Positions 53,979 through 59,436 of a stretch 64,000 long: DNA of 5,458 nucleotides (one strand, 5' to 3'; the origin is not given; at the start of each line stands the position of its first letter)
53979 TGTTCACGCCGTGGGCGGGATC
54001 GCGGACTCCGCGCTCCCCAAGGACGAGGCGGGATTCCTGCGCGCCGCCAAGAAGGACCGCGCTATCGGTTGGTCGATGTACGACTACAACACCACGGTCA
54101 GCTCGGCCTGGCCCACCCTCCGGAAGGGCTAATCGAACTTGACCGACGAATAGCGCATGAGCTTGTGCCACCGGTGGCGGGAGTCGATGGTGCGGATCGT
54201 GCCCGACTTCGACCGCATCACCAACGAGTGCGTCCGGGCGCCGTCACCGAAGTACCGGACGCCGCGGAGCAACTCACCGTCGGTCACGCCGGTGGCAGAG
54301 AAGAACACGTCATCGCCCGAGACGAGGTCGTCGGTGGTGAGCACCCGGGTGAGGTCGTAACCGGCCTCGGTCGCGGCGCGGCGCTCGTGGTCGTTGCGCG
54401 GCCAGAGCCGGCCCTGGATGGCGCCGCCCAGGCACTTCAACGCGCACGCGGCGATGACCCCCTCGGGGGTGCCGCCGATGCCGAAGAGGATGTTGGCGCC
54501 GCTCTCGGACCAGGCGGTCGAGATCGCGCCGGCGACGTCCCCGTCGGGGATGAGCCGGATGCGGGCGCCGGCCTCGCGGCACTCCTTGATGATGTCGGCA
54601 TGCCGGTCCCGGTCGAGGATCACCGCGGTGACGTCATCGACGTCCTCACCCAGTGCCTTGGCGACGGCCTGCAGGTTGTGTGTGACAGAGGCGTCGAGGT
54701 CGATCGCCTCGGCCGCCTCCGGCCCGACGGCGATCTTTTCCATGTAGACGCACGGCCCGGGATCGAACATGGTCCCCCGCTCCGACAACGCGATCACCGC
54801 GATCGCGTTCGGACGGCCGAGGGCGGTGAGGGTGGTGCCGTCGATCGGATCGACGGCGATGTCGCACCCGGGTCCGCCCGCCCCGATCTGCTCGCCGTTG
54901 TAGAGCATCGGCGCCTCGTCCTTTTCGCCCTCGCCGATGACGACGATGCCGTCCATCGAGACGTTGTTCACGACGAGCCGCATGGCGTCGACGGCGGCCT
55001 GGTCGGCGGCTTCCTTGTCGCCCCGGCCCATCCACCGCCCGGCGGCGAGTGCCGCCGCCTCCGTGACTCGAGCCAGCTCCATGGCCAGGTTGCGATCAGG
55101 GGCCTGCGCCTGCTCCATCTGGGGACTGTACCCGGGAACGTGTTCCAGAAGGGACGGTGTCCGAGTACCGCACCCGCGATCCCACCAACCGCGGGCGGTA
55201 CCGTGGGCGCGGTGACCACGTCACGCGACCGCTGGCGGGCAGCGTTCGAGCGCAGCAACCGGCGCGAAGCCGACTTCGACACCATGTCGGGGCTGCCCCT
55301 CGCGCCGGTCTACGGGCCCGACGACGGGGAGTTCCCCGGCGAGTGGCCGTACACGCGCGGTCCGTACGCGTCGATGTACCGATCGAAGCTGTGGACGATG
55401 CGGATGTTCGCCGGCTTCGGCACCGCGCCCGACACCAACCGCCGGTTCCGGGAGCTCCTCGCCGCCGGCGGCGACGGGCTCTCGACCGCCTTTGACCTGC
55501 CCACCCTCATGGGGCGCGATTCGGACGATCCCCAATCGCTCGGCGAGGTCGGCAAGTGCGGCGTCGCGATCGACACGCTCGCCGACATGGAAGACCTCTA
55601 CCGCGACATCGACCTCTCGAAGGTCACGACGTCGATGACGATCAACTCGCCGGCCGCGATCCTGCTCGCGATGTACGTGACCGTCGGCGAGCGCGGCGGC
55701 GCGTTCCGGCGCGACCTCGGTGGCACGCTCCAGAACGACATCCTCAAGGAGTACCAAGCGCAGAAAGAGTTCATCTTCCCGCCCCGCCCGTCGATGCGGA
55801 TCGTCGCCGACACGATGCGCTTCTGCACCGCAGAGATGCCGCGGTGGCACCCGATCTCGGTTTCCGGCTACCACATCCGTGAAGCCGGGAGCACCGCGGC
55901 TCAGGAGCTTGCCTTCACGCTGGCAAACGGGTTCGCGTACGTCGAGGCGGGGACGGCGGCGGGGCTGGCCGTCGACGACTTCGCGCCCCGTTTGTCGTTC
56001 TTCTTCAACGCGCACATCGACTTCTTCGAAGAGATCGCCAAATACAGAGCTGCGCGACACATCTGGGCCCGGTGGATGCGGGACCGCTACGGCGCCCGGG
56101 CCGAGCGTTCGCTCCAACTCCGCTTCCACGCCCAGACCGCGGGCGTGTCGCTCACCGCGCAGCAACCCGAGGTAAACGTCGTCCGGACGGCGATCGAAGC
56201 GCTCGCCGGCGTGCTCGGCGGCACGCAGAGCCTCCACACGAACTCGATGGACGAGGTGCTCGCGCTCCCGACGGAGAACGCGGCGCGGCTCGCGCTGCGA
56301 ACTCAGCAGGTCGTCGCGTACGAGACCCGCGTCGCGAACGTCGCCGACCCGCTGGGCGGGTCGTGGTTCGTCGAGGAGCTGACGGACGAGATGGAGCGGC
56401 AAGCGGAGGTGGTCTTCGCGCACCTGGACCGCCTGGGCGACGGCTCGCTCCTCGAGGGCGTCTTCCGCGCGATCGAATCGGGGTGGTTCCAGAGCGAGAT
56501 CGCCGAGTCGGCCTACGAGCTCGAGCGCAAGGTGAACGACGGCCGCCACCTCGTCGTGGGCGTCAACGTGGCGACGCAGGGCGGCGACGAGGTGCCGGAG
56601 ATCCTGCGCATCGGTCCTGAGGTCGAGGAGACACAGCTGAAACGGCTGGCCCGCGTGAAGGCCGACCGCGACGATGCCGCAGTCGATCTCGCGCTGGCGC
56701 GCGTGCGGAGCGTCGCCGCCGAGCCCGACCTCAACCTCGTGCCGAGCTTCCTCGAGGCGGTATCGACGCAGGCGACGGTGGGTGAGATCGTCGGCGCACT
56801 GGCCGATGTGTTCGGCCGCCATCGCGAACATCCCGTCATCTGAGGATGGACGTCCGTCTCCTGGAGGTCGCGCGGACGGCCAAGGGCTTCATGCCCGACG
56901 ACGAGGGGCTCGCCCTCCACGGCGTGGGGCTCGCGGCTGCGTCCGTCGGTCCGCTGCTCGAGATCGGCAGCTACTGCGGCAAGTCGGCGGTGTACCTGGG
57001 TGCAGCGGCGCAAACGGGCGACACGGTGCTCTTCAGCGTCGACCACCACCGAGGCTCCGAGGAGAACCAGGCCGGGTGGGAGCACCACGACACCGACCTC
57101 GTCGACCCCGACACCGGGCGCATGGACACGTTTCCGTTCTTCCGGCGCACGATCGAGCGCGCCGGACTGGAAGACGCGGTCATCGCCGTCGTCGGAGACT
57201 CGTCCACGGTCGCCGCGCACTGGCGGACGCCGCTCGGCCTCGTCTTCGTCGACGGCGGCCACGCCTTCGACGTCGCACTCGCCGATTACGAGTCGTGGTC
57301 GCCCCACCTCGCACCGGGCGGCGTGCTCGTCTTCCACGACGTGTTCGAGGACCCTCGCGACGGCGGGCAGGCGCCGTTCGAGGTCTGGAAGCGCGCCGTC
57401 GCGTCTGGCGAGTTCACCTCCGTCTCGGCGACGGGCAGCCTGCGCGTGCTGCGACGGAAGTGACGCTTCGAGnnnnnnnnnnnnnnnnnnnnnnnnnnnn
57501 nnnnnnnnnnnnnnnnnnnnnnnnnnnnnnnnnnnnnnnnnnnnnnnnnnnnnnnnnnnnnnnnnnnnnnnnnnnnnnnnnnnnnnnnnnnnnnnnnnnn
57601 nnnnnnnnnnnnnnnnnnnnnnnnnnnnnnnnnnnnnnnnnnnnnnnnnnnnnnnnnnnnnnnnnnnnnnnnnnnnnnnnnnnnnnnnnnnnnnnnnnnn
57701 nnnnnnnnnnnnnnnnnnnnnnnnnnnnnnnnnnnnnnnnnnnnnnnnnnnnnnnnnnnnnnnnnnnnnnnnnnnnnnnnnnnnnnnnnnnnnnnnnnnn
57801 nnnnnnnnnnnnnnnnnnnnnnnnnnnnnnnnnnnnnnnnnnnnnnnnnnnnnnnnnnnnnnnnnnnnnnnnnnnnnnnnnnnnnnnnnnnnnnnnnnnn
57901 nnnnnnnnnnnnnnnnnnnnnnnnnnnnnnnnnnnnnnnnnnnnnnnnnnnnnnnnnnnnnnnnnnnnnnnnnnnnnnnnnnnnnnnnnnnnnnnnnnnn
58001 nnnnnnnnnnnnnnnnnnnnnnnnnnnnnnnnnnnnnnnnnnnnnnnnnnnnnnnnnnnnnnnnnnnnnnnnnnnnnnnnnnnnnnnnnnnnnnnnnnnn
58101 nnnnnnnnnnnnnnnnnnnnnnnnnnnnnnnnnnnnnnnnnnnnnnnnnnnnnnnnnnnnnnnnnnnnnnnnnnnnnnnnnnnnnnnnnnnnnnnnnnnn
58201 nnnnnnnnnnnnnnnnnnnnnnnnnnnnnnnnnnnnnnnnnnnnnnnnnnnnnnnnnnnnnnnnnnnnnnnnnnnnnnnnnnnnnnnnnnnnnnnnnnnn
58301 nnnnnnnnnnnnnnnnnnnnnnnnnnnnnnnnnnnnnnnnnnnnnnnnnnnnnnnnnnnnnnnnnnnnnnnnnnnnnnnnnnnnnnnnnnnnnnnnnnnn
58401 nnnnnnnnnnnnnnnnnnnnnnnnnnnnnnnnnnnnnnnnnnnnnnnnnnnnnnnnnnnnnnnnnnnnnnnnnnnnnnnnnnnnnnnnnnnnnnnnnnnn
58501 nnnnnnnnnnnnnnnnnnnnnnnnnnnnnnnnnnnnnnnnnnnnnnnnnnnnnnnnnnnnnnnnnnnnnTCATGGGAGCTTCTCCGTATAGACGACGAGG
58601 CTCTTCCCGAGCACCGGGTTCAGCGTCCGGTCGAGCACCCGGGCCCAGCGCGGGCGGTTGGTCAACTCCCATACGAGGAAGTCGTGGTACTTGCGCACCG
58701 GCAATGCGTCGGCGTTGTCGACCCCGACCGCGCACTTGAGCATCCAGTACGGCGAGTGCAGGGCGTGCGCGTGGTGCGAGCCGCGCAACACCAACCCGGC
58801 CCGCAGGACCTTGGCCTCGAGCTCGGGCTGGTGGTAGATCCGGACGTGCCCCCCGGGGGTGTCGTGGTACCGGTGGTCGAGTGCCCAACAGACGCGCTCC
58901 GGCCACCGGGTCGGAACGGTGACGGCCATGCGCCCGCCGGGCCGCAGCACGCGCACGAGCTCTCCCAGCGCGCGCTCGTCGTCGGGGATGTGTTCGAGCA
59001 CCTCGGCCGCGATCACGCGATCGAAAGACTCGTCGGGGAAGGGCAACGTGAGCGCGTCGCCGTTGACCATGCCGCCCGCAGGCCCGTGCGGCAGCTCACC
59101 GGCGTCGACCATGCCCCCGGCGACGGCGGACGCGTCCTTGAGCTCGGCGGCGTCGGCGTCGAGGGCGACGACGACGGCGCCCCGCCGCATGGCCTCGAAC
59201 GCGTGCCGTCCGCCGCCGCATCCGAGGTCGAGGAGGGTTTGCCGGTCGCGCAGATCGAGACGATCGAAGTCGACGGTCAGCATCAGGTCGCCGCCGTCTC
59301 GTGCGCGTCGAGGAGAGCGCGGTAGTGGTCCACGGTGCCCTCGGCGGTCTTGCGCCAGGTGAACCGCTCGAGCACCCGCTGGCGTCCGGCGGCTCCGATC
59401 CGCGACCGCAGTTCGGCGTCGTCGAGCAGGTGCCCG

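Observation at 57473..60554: Translationally coupled GT4 glycosyltransferase - methyltransferase - terpene-cyclase-fold operon of unknown product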

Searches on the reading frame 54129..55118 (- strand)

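Call 35: search_protein_families(library=pfam, proteins=[window:54129-55118:-], max_evalue=0.0001)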
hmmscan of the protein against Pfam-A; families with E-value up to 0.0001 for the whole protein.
window:54129-55118:- (329 aa): 1 family
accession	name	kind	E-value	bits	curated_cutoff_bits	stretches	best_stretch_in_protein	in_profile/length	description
PF03320.18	FBPase_glpX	-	1.3e-146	487.8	27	1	9-315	1-307/307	Bacterial fructose-1,6-bisphosphatase, glpX-encoded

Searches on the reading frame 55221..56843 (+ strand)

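Call 35: search_protein_families(library=pfam, proteins=[window:55221-56843:+], max_evalue=0.0001)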
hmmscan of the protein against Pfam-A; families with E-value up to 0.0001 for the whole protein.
window:55221-56843:+ (540 aa): 1 family
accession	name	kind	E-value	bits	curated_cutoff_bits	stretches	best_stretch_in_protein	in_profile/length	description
PF01642.28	MM_CoA_mutase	-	1.7e-205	683.9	22.1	1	21-532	2-512/512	Methylmalonyl-CoA mutase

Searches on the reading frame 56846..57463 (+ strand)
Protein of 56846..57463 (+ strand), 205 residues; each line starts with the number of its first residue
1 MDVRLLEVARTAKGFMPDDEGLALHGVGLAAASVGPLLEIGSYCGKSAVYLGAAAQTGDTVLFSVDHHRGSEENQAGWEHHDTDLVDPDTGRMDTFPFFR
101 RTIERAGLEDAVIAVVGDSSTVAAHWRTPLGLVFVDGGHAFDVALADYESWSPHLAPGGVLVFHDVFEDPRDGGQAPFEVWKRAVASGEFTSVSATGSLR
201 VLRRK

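Call 4: search_protein_families(library=pfam, proteins=[window:56846-57463:+], max_evalue=0.1)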
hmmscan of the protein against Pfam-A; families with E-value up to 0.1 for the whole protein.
window:56846-57463:+ (205 aa): 1 family
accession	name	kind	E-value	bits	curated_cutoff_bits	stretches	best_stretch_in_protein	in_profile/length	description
PF13578.12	Methyltransf_24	-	9.2e-26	91.2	26.3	1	38-166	1-105/105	Methyltransferase domain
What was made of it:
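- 56846..57463 (+): meT1: MMP 1-O-methyltransferase (caps the reducing end), 205 aa, convergent on the operon. Pfam Methyltransf_24 E=9e-26 (call 4).
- Checked: Convergent methyltransferase: 56846..57463 (+), Methyltransf_24 E=9e-26 (call 4).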

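Call 7: search_solved_structures(query=window:56846-57463:+, max_evalue=0.001, show_alignments=1)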
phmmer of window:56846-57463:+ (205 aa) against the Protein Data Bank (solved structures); distinct sequences matched with E-value up to 0.001: 1.
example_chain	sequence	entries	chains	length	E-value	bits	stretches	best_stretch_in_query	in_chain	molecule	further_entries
6g7d_A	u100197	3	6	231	1.7e-65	224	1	6-204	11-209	Methyltransferase domain protein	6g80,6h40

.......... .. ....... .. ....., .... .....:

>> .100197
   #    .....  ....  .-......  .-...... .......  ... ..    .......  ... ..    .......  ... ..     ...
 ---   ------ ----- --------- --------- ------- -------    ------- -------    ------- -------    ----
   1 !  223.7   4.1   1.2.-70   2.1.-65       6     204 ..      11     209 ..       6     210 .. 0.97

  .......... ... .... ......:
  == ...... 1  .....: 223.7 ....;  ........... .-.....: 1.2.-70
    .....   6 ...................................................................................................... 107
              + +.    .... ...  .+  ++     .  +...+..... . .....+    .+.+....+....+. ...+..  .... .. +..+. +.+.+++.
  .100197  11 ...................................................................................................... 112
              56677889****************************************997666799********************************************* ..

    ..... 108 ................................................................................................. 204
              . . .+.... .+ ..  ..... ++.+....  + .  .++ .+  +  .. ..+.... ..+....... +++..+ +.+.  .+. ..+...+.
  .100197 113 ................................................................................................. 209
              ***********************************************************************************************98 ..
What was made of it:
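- MeT1: 6G7D E=1.7e-65 (call 7).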

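Call 8: search_protein_families(library=ncbifam, proteins=[window:56846-57463:+], max_evalue=0.01)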
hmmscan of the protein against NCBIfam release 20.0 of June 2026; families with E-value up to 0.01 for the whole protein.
window:56846-57463:+ (205 aa): 0 families

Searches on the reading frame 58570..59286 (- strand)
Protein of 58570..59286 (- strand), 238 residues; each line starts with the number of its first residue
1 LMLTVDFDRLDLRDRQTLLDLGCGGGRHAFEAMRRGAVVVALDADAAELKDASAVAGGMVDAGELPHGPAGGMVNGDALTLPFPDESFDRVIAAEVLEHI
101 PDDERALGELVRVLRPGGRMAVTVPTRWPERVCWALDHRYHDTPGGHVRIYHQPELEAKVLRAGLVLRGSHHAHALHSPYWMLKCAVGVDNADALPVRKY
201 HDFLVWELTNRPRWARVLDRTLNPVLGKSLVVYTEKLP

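Call 4: search_protein_families(library=pfam, proteins=[window:58570-59286:-], max_evalue=0.1)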
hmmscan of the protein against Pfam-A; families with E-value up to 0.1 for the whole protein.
window:58570-59286:- (238 aa): 12 families
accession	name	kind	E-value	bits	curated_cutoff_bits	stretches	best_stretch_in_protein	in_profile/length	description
PF08241.18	Methyltransf_11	-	1.4e-22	80.6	21.2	1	19-121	1-94/95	Methyltransferase domain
PF13649.12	Methyltransf_25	-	2.1e-17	64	27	1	19-118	2-97/97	Methyltransferase domain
PF13489.12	Methyltransf_23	-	3.6e-15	56.5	27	1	12-167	20-161/164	Methyltransferase domain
PF13847.12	Methyltransf_31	-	4.7e-15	56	27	1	14-126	3-113/145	Methyltransferase domain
PF08242.18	Methyltransf_12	-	1e-10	42.6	30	1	19-119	1-97/98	Methyltransferase domain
PF01209.24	Ubie_methyltran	-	1.1e-08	35.1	20.1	1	13-122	46-151/233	ubiE/COQ5 methyltransferase family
PF02353.26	CMAS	-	5e-05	23.2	27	1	6-123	54-165/273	Mycolic acid cyclopropane synthetase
PF24675.1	NpmA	-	0.00013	21.8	60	1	6-56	15-67/214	16S rRNA (adenine(1408)-N(1))-methyltransferase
PF05148.21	Methyltransf_8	-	0.013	15.8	27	0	14-47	72-104/219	Hypothetical methyltransferase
PF07021.18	MetW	-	0.014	15.5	21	1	16-136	15-121/193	Methionine biosynthesis protein MetW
PF20922.3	Anamorsin_N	-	0.027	14.6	27.1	1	83-125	47-90/163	Anamorsin, N-terminal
PF03141.22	Methyltransf_29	-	0.067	12.2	23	0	80-122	174-217/506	Putative S-adenosyl-L-methionine-dependent methyltransferase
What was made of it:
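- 58570..59283 (-): meT3: putative MMP 3-O-methyltransferase (pMeT3 orthologue), 237 aa, class I SAM-dependent. Pfam Methyltransf_11 E=1.4e-22 (call 4).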

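Call 6: search_solved_structures(query=window:58570-59283:-, max_evalue=0.001, show_alignments=1)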
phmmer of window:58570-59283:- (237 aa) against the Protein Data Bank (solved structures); distinct sequences matched with E-value up to 0.001: 34.
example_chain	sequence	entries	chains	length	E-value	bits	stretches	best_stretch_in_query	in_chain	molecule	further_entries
3bus_A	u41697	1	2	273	7.6e-14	54.8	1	8-122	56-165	Methyltransferase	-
8zc8_A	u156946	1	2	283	2.2e-13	53.3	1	7-122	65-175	MitM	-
21zq_A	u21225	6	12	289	2.3e-13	53.3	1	7-122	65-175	MitM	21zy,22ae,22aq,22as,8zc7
6uv6_A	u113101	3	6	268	2.5e-13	53.1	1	12-186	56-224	D-glucose O-methyltransferase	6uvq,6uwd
5gm1_A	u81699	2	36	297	1.6e-12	50.5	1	7-122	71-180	O-methylransferase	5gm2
2yqz_A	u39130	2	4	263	1.1e-10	44.5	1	15-120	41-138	Hypothetical protein TTHA0223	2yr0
4pne_A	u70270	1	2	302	2e-10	43.6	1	14-123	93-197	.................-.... protein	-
6uak_A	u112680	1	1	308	6.5e-10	41.9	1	11-121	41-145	SAM dependent methyltransferase LahSB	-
3l8d_A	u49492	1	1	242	1.2e-08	37.9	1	12-128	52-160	Methyltransferase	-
8ys9_A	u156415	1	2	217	2e-08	37.1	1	72-123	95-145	Phosphatidylethanolamine N-methyltransferase/phosphatidyl-N-methylethanolamine N-methyltra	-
7v6h_A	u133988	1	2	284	5.6e-08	35.6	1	6-121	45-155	Cyclopropane fatty-acyl-phospholipid synthase-like methyltransferase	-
3sm3_A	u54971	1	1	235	7.1e-08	35.3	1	12-120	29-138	SAM-dependent methyltransferases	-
4ine_A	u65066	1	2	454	2.1e-07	33.8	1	10-123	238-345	Protein PMT-2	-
5wp5_A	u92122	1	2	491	2.9e-07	33.3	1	8-126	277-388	Phosphomethylethanolamine N-methyltransferase 2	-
2gs9_A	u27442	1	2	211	3.6e-07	33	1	71-123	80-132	Hypothetical protein TT1324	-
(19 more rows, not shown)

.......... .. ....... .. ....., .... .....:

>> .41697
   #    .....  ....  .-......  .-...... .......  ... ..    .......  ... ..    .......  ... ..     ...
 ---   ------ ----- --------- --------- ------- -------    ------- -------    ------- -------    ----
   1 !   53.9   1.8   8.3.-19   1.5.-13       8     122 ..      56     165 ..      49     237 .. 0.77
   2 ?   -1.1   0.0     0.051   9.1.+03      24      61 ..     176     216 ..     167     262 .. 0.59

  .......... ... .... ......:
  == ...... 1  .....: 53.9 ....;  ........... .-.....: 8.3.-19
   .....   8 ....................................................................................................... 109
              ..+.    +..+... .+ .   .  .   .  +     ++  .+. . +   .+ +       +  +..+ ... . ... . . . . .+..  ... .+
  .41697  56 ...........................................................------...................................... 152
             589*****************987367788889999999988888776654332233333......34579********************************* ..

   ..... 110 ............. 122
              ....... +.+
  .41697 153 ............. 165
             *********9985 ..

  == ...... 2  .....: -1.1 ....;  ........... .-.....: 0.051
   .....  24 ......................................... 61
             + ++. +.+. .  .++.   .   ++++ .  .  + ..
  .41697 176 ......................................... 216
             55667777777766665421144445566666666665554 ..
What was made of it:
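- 58570..59283 (-): The best solved relatives include the sugar O-methyltransferase 6UV6, E=2.5e-13 (call 6).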

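Call 8: search_protein_families(library=ncbifam, proteins=[window:58570-59283:-], max_evalue=0.01)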
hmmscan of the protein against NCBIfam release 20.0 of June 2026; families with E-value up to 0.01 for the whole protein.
window:58570-59283:- (237 aa): 41 families (the best 25 are shown)
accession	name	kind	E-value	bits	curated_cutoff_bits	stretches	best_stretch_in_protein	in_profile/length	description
NF001241.0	PRK00216.1-2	equivalog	2.6e-16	59.9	327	1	7-122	45-148/231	demethylmenaquinone methyltransferase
NF045667.1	MTase_DVU1556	equivalog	5.3e-14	52.2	155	1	9-122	18-120/213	DVU_1556 family methyltransferase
NF043040.1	corrin_prot_MT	hypoth_equivalog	2.6e-13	49.9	180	1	13-132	41-161/216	corrinoid protein-associated methyltransferase CpaM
NF047649.1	MTase_UXPK_star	exception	1.1e-12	47.6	460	1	11-121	75-181/283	methyltransferase/UXPK-star double selenoprotein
NF041537.1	ArsM_AhpD_UU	exception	5.3e-12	45.2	510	1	13-121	76-180/345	arsenite methyltransferase/AhpD domain selenoprotein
NF041536.1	ArsM_DUF2284_UU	exception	2.6e-11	42.5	575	1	13-122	76-181/459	arsenite methyltransferase/DUF2284 domain selenoprotein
TIGR01934.1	MenG_MenH_UbiE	subfamily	6e-11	42.1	158.35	1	12-122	38-142/223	ubiquinone/menaquinone biosynthesis methyltransferase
NF045825.1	FAmtase_mtf2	equivalog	8.1e-11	41.6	400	1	71-161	108-193/248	fatty-acid O-methyltransferase Mtf2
NF045823.1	PthPhpthDimycoMt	equivalog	1.4e-10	40.8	300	1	72-122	117-167/256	phthiotriol/phenolphthiotriol dimycocerosates methyltransferase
NF008823.0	PRK11873.1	subfamily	2.7e-10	40.2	263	1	11-122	75-182/272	arsenite methyltransferase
NF007610.0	PRK10258.1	equivalog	4e-10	39.4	342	1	9-123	38-140/251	malonyl-ACP O-methyltransferase BioC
TIGR04345.1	ovoA_Cterm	equivalog_domain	5.6e-10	39.2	170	2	74-130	122-178/242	putative 4-mercaptohistidine N1-methyltransferase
TIGR01983.1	UbiG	equivalog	7e-10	38.6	102.95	1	14-122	50-152/228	bifunctional 2-polyprenyl-6-hydroxyphenol methylase/3-demethylubiquinol 3-O-methyltransferase UbiG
NF001244.0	PRK00216.1-5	equivalog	2.4e-09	36.8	216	1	11-122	46-154/236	bifunctional demethylmenaquinone methyltransferase/2-methoxy-6-polyprenyl-1,4-benzoquinol methylase UbiE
NF001240.0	PRK00216.1-1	equivalog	4.1e-09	35.9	378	1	71-121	118-168/251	bifunctional demethylmenaquinone methyltransferase/2-methoxy-6-polyprenyl-1,4-benzoquinol methylase UbiE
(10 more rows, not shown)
